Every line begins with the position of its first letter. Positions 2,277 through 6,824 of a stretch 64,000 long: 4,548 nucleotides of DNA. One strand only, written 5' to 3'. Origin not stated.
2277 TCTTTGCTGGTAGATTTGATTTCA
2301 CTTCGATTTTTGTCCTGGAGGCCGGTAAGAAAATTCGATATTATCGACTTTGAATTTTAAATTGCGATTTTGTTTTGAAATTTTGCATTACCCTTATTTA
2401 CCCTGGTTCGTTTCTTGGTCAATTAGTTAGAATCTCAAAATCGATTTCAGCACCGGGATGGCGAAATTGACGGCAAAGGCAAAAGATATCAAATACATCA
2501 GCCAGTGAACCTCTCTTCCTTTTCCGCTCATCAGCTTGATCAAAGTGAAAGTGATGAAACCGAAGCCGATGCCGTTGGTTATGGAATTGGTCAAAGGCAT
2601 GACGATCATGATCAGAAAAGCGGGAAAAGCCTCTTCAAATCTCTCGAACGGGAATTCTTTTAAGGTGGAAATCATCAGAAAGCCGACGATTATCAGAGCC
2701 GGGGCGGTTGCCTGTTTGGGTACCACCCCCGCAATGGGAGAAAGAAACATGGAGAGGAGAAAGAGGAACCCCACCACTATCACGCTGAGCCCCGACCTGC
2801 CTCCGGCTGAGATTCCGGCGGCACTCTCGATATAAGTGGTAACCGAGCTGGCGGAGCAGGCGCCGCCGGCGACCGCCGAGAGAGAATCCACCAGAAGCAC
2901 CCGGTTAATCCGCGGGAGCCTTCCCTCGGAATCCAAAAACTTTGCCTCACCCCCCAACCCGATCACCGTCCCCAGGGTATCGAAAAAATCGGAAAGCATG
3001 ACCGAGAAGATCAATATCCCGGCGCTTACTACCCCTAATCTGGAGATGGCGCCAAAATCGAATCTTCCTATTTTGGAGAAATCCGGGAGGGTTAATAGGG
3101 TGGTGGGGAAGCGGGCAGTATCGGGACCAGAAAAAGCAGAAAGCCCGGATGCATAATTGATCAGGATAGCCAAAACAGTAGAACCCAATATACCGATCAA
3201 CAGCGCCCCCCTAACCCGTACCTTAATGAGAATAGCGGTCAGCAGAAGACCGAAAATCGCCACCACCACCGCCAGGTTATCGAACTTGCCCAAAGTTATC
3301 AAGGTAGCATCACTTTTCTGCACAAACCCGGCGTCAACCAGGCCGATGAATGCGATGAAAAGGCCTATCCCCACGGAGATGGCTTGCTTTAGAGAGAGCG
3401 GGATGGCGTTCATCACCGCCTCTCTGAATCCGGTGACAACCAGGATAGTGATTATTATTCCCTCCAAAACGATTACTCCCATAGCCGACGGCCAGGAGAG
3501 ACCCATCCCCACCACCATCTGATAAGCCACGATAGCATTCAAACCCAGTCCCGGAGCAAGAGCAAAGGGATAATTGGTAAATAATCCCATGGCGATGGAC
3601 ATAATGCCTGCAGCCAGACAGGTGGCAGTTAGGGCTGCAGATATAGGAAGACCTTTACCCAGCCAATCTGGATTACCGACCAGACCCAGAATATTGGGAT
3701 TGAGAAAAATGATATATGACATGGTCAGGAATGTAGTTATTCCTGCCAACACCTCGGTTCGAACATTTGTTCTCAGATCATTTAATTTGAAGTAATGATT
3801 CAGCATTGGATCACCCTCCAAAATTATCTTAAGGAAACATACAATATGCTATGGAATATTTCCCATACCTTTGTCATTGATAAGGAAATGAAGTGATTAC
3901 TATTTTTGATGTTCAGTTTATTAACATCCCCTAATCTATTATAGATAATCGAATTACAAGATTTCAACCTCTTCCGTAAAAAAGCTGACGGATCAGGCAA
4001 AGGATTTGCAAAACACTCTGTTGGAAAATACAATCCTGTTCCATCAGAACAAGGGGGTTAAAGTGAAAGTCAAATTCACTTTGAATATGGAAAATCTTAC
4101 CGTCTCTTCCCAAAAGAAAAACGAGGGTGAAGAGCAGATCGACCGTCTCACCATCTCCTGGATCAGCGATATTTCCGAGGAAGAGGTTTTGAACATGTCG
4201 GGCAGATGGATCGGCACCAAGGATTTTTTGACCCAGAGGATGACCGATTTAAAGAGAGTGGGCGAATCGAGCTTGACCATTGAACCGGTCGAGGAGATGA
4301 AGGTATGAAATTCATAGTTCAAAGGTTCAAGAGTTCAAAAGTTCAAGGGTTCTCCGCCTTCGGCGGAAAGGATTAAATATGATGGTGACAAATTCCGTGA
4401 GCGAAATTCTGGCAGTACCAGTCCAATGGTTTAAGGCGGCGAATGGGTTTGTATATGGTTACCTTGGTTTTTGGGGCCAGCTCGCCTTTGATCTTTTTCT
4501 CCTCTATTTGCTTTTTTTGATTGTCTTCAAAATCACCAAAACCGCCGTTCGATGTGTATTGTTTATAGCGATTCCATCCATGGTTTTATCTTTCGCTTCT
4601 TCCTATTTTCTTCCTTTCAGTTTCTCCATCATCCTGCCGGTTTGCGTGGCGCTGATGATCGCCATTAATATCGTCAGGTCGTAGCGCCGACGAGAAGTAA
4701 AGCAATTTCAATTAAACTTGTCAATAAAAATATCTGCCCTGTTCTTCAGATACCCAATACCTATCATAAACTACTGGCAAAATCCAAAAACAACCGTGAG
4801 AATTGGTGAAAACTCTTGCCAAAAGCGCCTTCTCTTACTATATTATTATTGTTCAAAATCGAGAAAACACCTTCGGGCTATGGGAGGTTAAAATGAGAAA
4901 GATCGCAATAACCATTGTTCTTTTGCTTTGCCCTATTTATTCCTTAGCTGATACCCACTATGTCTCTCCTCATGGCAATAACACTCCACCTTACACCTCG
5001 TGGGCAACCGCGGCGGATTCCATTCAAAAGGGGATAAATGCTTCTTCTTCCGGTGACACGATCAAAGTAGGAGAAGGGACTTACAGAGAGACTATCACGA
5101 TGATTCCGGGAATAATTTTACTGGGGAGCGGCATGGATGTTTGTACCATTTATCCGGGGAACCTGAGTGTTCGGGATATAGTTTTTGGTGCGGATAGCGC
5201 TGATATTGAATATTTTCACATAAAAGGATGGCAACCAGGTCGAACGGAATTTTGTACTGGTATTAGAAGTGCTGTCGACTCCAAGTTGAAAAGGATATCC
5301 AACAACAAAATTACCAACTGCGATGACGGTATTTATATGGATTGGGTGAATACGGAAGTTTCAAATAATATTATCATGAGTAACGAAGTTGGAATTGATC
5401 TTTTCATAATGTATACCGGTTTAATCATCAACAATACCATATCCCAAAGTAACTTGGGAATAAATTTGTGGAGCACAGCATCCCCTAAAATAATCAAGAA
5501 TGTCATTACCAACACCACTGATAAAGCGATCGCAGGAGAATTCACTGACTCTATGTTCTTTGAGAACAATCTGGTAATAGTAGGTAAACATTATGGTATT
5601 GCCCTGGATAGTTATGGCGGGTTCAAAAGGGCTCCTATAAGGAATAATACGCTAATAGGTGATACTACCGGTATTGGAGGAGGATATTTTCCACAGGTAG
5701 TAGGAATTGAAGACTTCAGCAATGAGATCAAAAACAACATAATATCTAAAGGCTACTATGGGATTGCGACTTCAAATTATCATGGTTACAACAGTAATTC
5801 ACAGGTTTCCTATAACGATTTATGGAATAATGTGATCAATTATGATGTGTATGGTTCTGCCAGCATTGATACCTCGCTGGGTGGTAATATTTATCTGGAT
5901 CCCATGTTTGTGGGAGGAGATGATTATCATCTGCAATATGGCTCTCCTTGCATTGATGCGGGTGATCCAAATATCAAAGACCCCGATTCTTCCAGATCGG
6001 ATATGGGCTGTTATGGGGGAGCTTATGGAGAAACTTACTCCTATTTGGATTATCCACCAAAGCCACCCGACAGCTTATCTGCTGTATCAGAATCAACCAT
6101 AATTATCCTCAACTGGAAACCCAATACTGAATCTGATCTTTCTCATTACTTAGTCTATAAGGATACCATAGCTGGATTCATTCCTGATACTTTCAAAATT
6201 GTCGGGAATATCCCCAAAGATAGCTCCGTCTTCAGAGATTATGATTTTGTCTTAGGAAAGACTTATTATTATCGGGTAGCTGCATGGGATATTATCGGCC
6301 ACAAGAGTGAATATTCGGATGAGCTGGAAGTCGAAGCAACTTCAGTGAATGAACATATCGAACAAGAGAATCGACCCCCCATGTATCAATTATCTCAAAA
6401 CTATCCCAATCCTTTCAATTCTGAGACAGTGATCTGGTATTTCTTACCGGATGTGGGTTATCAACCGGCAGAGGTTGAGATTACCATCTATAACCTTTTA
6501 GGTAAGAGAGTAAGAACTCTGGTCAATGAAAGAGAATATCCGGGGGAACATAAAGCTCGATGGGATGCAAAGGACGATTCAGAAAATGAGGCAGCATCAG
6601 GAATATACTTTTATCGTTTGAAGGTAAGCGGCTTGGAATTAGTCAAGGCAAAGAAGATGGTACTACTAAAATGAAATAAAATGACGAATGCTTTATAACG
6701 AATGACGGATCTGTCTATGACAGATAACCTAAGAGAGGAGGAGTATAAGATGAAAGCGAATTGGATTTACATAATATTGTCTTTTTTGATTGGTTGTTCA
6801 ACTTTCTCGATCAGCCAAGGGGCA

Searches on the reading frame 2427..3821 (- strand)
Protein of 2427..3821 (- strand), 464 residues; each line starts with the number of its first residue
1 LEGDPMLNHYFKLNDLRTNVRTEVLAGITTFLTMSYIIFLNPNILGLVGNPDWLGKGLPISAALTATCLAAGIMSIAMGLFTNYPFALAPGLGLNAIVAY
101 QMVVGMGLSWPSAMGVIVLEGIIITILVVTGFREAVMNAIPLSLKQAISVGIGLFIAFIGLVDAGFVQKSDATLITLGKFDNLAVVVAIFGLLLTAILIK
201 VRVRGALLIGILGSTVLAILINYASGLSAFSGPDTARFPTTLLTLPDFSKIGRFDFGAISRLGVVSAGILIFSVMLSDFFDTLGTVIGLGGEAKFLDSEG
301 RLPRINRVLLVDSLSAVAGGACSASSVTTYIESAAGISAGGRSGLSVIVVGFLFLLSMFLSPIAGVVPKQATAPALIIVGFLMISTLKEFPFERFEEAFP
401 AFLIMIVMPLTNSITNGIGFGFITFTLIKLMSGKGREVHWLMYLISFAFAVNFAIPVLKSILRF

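Call 93: search_protein_families(library=pfam, proteins=[window:2427-3821:-], max_evalue=0.00001)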
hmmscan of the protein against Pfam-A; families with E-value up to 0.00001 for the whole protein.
window:2427-3821:- (464 aa): 1 family
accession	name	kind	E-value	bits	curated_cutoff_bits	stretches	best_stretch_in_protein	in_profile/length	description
PF00860.26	Xan_ur_permease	-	4.1e-38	131.6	27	1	23-417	3-386/389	Permease family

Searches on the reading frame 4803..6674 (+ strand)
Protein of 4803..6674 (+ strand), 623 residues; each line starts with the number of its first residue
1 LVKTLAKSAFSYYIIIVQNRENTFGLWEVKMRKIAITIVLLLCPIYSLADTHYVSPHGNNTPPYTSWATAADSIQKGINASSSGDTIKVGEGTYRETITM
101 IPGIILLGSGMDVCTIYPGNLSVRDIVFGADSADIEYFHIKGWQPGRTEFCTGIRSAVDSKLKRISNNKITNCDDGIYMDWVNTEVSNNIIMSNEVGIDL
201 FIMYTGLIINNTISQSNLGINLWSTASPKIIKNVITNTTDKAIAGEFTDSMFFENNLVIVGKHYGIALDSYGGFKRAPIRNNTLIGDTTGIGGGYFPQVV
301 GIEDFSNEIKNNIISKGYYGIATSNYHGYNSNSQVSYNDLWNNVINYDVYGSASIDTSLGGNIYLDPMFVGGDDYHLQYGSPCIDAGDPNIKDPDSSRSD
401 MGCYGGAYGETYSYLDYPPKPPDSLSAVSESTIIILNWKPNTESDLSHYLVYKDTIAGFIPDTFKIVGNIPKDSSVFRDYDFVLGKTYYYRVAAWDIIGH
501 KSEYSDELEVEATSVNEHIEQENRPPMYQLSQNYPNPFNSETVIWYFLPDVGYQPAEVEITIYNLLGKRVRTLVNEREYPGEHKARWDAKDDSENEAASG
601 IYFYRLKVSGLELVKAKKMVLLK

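Call 93: search_protein_families(library=pfam, proteins=[window:4803-6674:+], max_evalue=0.00001)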
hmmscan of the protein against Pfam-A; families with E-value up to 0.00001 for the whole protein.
window:4803-6674:+ (623 aa): 3 families
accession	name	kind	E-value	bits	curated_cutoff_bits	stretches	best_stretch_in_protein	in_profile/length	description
PF13229.12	Beta_helix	-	1.5e-10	41.4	25.9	1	164-290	12-141/158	Right handed beta helix region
PF05048.19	NosD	-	4.7e-09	36.4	23.6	1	157-286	43-171/212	Periplasmic copper-binding protein (NosD)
PF13860.13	FlgD_ig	-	9.4e-07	29.2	27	1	557-606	24-73/79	FlgD Ig-like domain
